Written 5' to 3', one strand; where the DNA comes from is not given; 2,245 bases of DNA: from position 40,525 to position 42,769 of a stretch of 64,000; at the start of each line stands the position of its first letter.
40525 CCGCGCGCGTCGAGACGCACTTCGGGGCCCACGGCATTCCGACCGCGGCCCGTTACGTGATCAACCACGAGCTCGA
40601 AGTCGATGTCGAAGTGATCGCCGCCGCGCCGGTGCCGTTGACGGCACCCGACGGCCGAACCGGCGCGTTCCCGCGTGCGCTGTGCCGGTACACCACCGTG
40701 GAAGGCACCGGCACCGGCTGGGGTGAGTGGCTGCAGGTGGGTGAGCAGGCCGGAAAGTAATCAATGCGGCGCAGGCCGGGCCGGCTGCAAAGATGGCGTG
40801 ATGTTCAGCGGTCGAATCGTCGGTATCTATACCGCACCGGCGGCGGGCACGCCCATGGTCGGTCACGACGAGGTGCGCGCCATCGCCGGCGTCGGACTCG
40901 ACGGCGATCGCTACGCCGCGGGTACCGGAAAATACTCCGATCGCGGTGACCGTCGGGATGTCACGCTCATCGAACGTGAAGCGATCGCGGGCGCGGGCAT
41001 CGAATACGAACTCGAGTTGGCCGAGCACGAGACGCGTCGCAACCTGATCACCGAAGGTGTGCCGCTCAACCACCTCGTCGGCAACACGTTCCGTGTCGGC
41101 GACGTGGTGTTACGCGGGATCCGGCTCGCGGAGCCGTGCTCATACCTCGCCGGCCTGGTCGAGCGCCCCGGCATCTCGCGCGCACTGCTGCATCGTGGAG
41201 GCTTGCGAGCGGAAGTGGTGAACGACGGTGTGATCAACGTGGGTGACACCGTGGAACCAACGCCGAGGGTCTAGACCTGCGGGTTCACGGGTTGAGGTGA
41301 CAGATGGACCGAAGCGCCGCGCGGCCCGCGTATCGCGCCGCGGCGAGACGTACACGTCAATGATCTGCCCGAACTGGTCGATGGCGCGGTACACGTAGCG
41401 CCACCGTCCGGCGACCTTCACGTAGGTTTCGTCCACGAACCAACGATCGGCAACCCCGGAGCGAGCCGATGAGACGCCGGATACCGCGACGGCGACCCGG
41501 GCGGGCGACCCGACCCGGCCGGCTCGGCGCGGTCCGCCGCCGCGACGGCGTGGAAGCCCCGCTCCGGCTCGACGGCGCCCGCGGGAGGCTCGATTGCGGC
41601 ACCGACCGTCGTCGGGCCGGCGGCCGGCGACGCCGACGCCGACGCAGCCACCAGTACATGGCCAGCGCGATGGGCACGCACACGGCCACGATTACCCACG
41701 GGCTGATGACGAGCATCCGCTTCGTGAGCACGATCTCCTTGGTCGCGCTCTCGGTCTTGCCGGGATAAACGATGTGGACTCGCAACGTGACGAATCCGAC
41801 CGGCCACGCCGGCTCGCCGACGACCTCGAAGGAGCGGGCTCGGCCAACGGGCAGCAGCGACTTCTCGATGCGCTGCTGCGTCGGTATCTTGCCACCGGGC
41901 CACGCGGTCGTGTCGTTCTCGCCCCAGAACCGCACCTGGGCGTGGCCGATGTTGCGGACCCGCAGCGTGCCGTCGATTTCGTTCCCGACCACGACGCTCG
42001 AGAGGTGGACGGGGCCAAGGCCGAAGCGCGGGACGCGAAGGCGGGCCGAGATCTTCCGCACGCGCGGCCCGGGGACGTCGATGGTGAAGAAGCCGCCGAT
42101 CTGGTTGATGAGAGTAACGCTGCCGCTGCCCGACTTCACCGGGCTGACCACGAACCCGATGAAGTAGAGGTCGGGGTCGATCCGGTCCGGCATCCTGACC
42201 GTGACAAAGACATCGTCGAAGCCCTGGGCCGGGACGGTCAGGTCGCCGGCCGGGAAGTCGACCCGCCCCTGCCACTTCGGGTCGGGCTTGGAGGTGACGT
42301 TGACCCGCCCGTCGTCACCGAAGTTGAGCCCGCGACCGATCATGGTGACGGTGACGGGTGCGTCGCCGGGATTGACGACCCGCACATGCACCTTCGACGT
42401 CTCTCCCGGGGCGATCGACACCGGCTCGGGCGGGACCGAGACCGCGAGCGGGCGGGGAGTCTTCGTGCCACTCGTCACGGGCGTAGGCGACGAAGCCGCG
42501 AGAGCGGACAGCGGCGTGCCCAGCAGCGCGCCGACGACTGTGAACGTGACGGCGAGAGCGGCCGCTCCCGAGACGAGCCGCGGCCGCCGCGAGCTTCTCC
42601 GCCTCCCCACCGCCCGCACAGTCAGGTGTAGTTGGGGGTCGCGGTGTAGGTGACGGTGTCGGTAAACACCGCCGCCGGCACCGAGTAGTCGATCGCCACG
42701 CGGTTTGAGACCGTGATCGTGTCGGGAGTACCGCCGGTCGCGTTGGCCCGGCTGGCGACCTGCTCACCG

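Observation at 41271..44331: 3-kb IS481-type-bounded insertion with a CTAGACC duplication, placed exactly between the stop codons of two convergent genes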

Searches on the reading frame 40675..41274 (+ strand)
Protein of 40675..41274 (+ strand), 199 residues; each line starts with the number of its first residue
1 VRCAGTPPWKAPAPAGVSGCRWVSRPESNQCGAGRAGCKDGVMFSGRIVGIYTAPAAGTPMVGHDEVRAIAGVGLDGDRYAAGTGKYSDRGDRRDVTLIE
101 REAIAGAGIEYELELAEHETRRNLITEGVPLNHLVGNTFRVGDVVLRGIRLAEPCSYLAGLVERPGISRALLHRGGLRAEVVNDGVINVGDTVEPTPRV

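Call 6: search_protein_families(library=pfam, max_evalue=0.01, proteins=[window:40675-41274:+])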
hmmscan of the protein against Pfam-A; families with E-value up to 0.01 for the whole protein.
window:40675-41274:+ (199 aa): 1 family
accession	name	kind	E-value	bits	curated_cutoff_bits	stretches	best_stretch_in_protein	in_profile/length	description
PF03473.23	MOSC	-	3e-09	37.4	22.7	1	91-194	7-120/120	MOSC domain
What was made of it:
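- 40801..41274 (+): MOSC-domain gene (157 aa). Its stop TAG (41272-74) lies in the left copy of the duplicated target. Pfam PF03473, E 3e-09 (call 6).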

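Call 7: search_protein_families(library=ncbifam, max_evalue=0.01, proteins=[window:40675-41274:+])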
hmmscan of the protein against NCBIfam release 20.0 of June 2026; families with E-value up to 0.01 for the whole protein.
window:40675-41274:+ (199 aa): 1 family
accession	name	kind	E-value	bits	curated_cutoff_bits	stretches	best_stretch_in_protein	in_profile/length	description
NF011069.0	PRK14499.1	equivalog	0.00014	21.1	457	1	46-194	163-304/308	cyclic pyranopterin monophosphate synthase MoaC/MOSC-domain-containing protein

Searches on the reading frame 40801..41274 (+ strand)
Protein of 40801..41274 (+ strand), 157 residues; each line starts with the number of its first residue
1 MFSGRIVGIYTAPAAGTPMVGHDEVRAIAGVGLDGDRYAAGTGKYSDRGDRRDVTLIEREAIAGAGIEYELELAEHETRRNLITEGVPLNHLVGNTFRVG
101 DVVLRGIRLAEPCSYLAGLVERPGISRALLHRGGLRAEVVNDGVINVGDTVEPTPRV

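Call 64: find_encoding_contigs(protein=window:40801-41274:+, flank=5000, max_places=8)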
Protein window:40801-41274:+ (157 aa): 1 contig read that carries it; 1 place shown.
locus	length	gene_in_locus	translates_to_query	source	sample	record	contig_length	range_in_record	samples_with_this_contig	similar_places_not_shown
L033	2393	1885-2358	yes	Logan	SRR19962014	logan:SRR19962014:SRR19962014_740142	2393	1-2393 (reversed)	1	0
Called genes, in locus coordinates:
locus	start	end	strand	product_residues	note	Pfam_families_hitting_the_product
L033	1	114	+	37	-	?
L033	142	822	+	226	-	PF06736:TMEM175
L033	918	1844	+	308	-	PF23213: (faint), PF23212:DUF7064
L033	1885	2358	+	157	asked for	PF03473:MOSC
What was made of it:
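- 40801..41274 (+): The 157-aa product is found exactly in Logan contig L033 (call 64).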

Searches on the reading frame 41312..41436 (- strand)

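Call 6: search_protein_families(library=pfam, max_evalue=0.01, proteins=[window:41312-41436:-])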
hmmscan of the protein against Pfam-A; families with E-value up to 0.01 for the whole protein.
window:41312-41436:- (41 aa): 2 families
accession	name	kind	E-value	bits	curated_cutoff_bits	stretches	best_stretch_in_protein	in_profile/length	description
PF13610.12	DDE_Tnp_IS240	-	1.7e-17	64.3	27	1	1-41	6-46/139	DDE domain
PF00665.32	rve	-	0.0042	17.7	32.6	1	1-37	10-48/102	Integrase core domain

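Call 7: search_protein_families(library=ncbifam, max_evalue=0.01, proteins=[window:41312-41436:-])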
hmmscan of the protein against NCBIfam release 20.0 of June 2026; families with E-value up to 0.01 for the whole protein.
window:41312-41436:- (41 aa): 1 family
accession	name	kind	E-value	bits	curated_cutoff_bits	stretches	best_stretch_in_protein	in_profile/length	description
NF033587.1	transpos_IS6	equivalog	7.4e-17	61.7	125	1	1-41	72-112/202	IS6 family transposase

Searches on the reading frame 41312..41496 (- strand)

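Call 68: search_protein_families(library=ncbifam, max_evalue=0.001, proteins=[window:41312-41496:-])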
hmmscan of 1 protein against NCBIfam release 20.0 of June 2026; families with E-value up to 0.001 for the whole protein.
window:41312-41496:- (61 aa): 1 family
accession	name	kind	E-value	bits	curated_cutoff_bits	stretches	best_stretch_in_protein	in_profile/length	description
NF033587.1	transpos_IS6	equivalog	1e-18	67.8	125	1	15-61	66-112/202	IS6 family transposase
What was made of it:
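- On IS6 family (for the fragment at 41312-41454): NF033587, E 1e-18, model positions 66-112 of 202 (calls 6, 68).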

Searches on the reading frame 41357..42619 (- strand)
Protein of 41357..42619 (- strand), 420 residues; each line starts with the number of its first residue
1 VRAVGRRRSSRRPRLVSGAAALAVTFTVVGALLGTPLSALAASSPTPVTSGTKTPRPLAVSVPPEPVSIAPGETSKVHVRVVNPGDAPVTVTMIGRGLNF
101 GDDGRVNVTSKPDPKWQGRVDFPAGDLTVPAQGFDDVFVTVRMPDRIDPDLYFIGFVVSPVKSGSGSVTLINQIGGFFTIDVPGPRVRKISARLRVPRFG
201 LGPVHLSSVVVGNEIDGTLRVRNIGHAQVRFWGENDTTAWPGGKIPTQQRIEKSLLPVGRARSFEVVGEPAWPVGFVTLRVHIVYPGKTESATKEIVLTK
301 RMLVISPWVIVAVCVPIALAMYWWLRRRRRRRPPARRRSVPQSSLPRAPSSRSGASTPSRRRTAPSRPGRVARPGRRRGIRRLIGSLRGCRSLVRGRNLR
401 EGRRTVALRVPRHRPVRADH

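Call 6: search_protein_families(library=pfam, max_evalue=0.01, proteins=[window:41357-42619:-])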
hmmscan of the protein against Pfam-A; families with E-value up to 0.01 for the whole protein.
window:41357-42619:- (420 aa): 1 family
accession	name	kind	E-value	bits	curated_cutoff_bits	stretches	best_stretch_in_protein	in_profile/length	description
PF18920.5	DUF5671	-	0.0023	18.3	28.4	1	301-341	42-78/132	Domain of unknown function (DUF5671)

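Call 7: search_protein_families(library=ncbifam, max_evalue=0.01, proteins=[window:41357-42619:-])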
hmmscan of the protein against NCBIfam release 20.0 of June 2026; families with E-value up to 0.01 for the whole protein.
window:41357-42619:- (420 aa): 0 families

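Call 36: search_protein_families(library=pfam, max_evalue=5, proteins=[window:41462-42619:-])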
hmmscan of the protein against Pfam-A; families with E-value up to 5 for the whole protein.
window:41462-42619:- (386 aa): 7 families
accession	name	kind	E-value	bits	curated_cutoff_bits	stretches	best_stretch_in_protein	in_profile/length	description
PF18920.5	DUF5671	-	0.0019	18.6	28.4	1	298-341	41-78/132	Domain of unknown function (DUF5671)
PF02687.27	FtsX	-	0.024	15.1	25.5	1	1-52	33-82/120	FtsX-like permease C-terminal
PF19865.4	DUF6338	-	0.047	13.7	26.5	1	294-336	73-116/205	Family of unknown function (DUF6338)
PF14316.11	DUF4381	-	0.089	13.5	27.2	1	308-337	22-53/145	Domain of unknown function (DUF4381)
PF22544.2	HYDIN_VesB_CFA65-like_Ig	-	0.23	12.1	25.5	0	57-81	46-70/100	HYDIN/CFA65/VesB-like, Ig-like domain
PF13471.12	Transglut_core3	-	0.23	11.8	26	1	301-330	47-74/117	Transglutaminase-like superfamily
PF19744.4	DUF6232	-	0.52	11.2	27.4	1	302-333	51-81/117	Family of unknown function (DUF6232)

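Call 43: predict_structure(protein=window:41462-42619:-)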
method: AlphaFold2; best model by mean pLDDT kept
length: 386 residues; sequences in the alignment: 1
mean_pLDDT: 40.3   pTM: 0.26
mean pLDDT of the five models: 40.3, 38.8, 36.6, 34.6, 34.0
residues with pLDDT >= 90: 1; 70-90: 16; 50-70: 51; < 50: 318
segments of 3 or more residues with pLDDT < 50: 3-16, 36-306, 352-357, 359-366, 370-372, 384-386
pLDDT, mean of each block of 10 residues (from residue 1): 43 50 61 49 38 30 28 34 36 41 42 38 39 36 35 33 34 35 35 34 33 31 29 29 27 27 29 30 31 30 48 78 84 57 50 46 47 50 48
secondary structure, 60 per line:
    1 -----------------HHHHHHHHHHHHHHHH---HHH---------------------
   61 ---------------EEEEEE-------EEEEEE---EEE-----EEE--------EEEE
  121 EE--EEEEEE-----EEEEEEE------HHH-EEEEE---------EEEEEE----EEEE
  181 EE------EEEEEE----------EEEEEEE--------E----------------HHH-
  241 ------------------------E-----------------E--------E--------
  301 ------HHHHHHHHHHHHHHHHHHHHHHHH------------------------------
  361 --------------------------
elements in order: H18-33 E76-81 E89-94 E98-100 E106-108 E117-122 E125-130 E136-142 E153-157 E167-172 E177-182 E189-194 E205-211 H307-330
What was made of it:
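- Tried and rejected: The single-sequence model of cargo-2 is unusable at pLDDT 40 (call 43).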
